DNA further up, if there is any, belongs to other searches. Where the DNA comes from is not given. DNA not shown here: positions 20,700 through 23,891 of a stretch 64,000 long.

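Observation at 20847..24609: Two-gene operon encoding a 964-aa protein with a pilin-type N-terminus and a 276-aa membrane-anchored partner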

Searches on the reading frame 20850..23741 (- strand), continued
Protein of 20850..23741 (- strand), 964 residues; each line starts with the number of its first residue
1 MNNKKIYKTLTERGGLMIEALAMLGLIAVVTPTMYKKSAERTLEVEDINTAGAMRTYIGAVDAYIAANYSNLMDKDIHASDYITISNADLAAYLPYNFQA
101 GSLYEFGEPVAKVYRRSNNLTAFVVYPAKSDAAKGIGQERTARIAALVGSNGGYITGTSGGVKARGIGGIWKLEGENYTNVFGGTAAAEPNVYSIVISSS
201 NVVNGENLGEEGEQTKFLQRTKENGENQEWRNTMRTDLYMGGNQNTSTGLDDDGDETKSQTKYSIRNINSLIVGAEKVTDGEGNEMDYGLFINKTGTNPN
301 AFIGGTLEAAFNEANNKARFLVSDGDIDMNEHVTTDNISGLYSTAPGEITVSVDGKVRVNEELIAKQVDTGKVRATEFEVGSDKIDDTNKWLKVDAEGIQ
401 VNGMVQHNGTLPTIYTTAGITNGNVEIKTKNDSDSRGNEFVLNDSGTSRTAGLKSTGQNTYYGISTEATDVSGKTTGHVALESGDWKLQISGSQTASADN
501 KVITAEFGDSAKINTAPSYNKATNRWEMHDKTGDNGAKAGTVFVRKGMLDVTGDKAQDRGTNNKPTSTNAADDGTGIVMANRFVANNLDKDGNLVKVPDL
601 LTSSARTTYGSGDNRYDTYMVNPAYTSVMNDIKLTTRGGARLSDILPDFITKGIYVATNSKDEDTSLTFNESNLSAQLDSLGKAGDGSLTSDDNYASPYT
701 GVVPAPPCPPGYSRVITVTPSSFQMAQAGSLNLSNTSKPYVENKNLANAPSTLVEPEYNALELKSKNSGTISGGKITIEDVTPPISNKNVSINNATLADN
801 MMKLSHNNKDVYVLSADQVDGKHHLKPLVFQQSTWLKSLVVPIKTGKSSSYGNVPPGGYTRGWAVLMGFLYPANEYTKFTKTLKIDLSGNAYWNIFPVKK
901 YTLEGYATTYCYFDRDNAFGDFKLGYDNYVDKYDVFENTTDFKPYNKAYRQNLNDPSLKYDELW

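Call 44: fold_search(model_id=the predicted structure, library=pdb)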
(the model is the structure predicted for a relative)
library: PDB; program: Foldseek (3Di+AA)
matches with E <= 10: 107; with E <= 0.001: 0
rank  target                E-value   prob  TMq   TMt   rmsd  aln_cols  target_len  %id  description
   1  1sva_1                1.4e-01  0.08  0.07  0.14  28.8       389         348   12  SIMIAN VIRUS 40 (released 1996-06-10)
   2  3bwq_A                1.7e-01  0.11  0.07  0.19  26.0       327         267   10  Structure of free SV40 VP1 pentamer (released 2008-03-04)
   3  4jcd_C                2.1e-01  0.10  0.07  0.21  25.9       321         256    9  S268Y Variant of JC Polyomavirus Major Capsid Protein VP1 (released 2013-08-14)
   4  4x0y_B                2.1e-01  0.10  0.07  0.20  25.5       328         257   10  JC polyomavirus VP1 from a genotype 3 strain (released 2015-04-22)
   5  4jce_C                2.2e-01  0.08  0.07  0.18  25.3       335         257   11  L54F Variant of JC Polyomavirus Major Capsid Protein VP1 (released 2013-08-14)
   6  4jcd_A                2.3e-01  0.09  0.07  0.20  25.5       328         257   12  S268Y Variant of JC Polyomavirus Major Capsid Protein VP1 (released 2013-08-14)
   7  6mic                  2.4e-01  0.23  0.08  0.33  21.6       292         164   12  Crystal Structure of the C-terminal half of the Vibrio cholerae minor pilin TcpB (released 2019-08-28)
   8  8ond_A                2.7e-01  0.15  0.05  0.10  15.3       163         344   15  Structure of the C-terminal domains of the Bdellovibrio bacteriovorus Bd2133 fibre (released 2023-10-25)
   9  1sva_3                2.9e-01  0.06  0.07  0.15  28.2       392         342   11  SIMIAN VIRUS 40 (released 1996-06-10)
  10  4jcf_B                3.4e-01  0.08  0.07  0.20  25.5       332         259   10  S268F Variant of JC Polyomavirus Major Capsid Protein VP1 in Complex with LSTc (released 2013-08-14)
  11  7zil_EEE              3.4e-01  0.07  0.06  0.18  25.5       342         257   11  JC Polyomavirus VP1 in complex with 3'-Sialyllactose glycomacromolecules (aliphatic linker) (released 2022-12-21)
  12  7w64_A                3.6e-01  0.09  0.07  0.14  25.1       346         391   13  Crystal structure of minor pilin TcpB from Vibrio cholerae complexed with N-terminal peptide fragment of TcpF (released 2022-11-09)
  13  4jcd_B                3.8e-01  0.08  0.07  0.20  25.3       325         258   10  S268Y Variant of JC Polyomavirus Major Capsid Protein VP1 (released 2013-08-14)
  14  4we0_B                4.0e-01  0.08  0.07  0.18  26.0       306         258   11  JC Polyomavirus VP1 five-fold pore mutant P223M (released 2015-02-18)
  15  4jcf_D                4.3e-01  0.07  0.07  0.20  26.1       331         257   11  S268F Variant of JC Polyomavirus Major Capsid Protein VP1 in Complex with LSTc (released 2013-08-14)
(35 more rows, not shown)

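Call 51: search_dna_similar(query=window:20850-23741:-, collection=plasmids, mode=protein, max_evalue=0.1, max_rows=15)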
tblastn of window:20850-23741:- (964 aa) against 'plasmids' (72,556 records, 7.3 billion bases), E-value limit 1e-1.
No match.
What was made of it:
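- On PilV / Shufflon_N (PF04917): No plasmid match (call 51).
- tblastn of A against 72,556 plasmids finds nothing (call 51).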

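Call 52: search_protein_representatives(alignment_id=A1)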
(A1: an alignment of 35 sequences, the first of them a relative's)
Query: 35 sequences, 1185 profile positions. Proteins with E-value up to 0.001 (for the whole library): 589; up to 1e-10: 464; up to 1e-30: 279. The best 150 are listed.
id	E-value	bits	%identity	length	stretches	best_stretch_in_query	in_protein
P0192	0.0e+00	1458.5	-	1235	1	1-1185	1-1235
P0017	0.0e+00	1419.9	-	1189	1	1-1185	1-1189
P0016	0.0e+00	1405.9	-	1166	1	1-1185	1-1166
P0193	0.0e+00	1389.3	-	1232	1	1-1185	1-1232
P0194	0.0e+00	1368.4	-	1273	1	1-1185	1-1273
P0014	0.0e+00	1354.2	-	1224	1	1-1185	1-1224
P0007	0.0e+00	1351.9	-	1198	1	1-1185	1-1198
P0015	0.0e+00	1351.8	-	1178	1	1-1185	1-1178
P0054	0.0e+00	1346.4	-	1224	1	4-1185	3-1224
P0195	0.0e+00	1339.7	-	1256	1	1-1185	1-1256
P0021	0.0e+00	1326.4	-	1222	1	1-1185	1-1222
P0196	0.0e+00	1312.4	-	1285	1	1-1185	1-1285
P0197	0.0e+00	1300.6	-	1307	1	1-1185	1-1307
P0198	0.0e+00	1285.9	-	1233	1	4-1185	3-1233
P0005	0.0e+00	1279.0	-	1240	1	1-1185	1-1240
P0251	7.6e-151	521.0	-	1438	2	442-1185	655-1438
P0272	1.9e-135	470.0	-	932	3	654-943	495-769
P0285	3.1e-130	452.7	-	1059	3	659-945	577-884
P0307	4.2e-123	429.1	-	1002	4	738-943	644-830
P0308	8.8e-123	428.0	-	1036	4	741-957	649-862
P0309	9.2e-123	428.0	-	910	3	735-949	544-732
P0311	2.3e-121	423.3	-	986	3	508-944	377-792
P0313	2.3e-120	420.0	-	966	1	729-1185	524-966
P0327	5.1e-115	402.3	-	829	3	634-941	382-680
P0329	3.4e-114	399.6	-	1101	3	813-1185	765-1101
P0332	6.7e-114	398.6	-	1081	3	507-949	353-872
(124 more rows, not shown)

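Call 55: search_protein_families(library=pfam, alignment_id=A4, max_evalue=0.01)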
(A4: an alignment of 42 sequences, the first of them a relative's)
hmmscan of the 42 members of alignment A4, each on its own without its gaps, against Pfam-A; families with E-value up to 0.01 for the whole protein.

A. member 1, P0313 (966 aa): 2 families
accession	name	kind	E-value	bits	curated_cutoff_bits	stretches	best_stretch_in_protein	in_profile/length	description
PF13306.12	LRR_5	-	3.1e-89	295.8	27.7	4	192-318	2-125/127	BspA type Leucine rich repeat region (6 copies)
PF13855.12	LRR_8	-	3.3e-11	43.2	27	1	122-164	13-56/61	Leucine rich repeat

B. families by the number of members that match (of 42 scanned): 6 families
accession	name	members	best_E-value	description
PF04917.17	Shufflon_N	4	9.7e-10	Bacterial shufflon protein, N-terminal constant region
PF04519.19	Bactofilin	2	3.9e-08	Polymer-forming cytoskeletal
PF13306.12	LRR_5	1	3.1e-89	BspA type Leucine rich repeat region (6 copies)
PF13855.12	LRR_8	1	3.3e-11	Leucine rich repeat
PF10106.14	DUF2345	1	0.00097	Uncharacterized protein conserved in bacteria (DUF2345)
PF12989.12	DUF3873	1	0.0017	Domain of unknown function, B. Theta Gene description (DUF3873)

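Call 61: search_protein_families(library=pfam, proteins=[P0329, P0307, P0308, P0272, P0309, P0327, P0332, P0285, P0311], max_evalue=0.1)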
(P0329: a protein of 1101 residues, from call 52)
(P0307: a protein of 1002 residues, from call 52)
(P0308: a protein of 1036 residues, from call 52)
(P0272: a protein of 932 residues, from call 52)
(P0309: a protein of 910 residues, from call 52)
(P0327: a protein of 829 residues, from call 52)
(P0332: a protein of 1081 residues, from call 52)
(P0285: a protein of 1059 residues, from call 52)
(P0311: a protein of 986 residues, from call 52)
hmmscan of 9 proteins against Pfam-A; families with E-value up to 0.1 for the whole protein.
P0329 (1101 aa): 3 families
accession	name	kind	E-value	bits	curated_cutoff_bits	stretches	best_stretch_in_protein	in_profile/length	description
PF04917.17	Shufflon_N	-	5.2e-09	36.5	27.5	1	139-253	77-188/324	Bacterial shufflon protein, N-terminal constant region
PF06058.19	DCP1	-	0.006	16.9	22.5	0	629-676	24-69/117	Dcp1-like decapping family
PF08308.17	PEGA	-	0.013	15.8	20.8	1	913-947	9-45/71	PEGA domain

P0307 (1002 aa): 1 family
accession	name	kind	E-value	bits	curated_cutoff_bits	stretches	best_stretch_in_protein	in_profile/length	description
PF04917.17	Shufflon_N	-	9.7e-10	38.9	27.5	1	116-276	54-196/324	Bacterial shufflon protein, N-terminal constant region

P0308 (1036 aa): 1 family
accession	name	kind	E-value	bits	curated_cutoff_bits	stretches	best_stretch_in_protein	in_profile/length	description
PF04917.17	Shufflon_N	-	2.7e-11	44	27.5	1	48-279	10-223/324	Bacterial shufflon protein, N-terminal constant region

P0272 (932 aa): 2 families
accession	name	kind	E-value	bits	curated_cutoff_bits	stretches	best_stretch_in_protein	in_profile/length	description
PF04519.19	Bactofilin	-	3.9e-08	33.9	27.9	2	283-363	5-82/98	Polymer-forming cytoskeletal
PF04917.17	Shufflon_N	-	2e-06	28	27.5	1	123-307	59-245/324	Bacterial shufflon protein, N-terminal constant region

P0309 (910 aa): 1 family
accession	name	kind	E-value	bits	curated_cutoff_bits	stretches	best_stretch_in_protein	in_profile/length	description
PF04917.17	Shufflon_N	-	2.4e-09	37.6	27.5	1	48-270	10-222/324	Bacterial shufflon protein, N-terminal constant region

P0327 (829 aa): 0 families

P0332 (1081 aa): 0 families

P0285 (1059 aa): 1 family
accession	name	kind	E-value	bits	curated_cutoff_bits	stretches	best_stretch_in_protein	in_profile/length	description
PF24855.1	DUF7729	-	0.018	15.2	25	1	60-117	97-153/208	Domain of unknown function (DUF7729)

P0311 (986 aa): 0 families
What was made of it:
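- On PilV / Shufflon_N (PF04917): Five full-length relatives score 28-44 bits against a cut-off of 27.5 (call 61).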

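Call 67: list_cluster_members(proteins=[P0313, P0308, P0307, P0251])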
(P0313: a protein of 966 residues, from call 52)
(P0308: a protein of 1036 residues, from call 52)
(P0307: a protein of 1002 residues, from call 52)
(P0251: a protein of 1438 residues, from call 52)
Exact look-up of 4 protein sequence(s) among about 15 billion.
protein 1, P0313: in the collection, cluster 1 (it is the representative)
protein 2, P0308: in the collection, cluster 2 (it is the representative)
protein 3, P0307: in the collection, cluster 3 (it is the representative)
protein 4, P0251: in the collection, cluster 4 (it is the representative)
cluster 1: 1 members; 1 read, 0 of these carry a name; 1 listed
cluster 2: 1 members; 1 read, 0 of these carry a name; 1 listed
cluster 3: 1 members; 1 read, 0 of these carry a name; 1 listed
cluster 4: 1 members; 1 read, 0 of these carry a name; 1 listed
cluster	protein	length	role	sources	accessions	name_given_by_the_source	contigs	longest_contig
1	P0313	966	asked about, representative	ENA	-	-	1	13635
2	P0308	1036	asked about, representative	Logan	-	-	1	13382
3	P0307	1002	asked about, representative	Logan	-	-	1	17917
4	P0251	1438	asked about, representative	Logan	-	-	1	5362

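Call 69: search_protein_families(library=phrogs, proteins=[window:20850-23741:-, P0313, P0308, P0251], max_evalue=0.1)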
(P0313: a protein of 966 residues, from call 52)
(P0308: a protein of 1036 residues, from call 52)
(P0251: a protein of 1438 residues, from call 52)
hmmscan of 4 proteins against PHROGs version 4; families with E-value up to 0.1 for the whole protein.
window:20850-23741:- (964 aa): 2 families
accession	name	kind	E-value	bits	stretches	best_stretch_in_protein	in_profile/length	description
phrog_36018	-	unknown function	0.049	14.5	1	454-507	98-151/153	-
phrog_26734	-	unknown function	0.053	14.4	0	535-605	81-149/161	-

P0313 (966 aa): 2 families
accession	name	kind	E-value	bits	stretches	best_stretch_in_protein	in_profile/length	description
phrog_35892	-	unknown function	6.4e-56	190.6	2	144-358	86-299/1181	-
phrog_18805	-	unknown function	5.7e-42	145.1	5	113-207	311-403/457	-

P0308 (1036 aa): 0 families

P0251 (1438 aa): 0 families

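Call 70: search_protein_families(library=pfam, proteins=[L029:15733-16443:-, L029:18142-19476:-, L029:19486-20622:-], max_evalue=0.01)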
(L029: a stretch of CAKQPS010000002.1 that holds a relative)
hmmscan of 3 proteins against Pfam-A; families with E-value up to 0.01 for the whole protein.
L029:15733-16443:- (237 aa): 1 family
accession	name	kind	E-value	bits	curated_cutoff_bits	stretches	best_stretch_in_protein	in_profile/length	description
PF01478.23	Peptidase_A24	-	5.8e-16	59.3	26.5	1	92-207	1-101/104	Type IV leader peptidase family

L029:18142-19476:- (445 aa): 0 families

L029:19486-20622:- (379 aa): 0 families
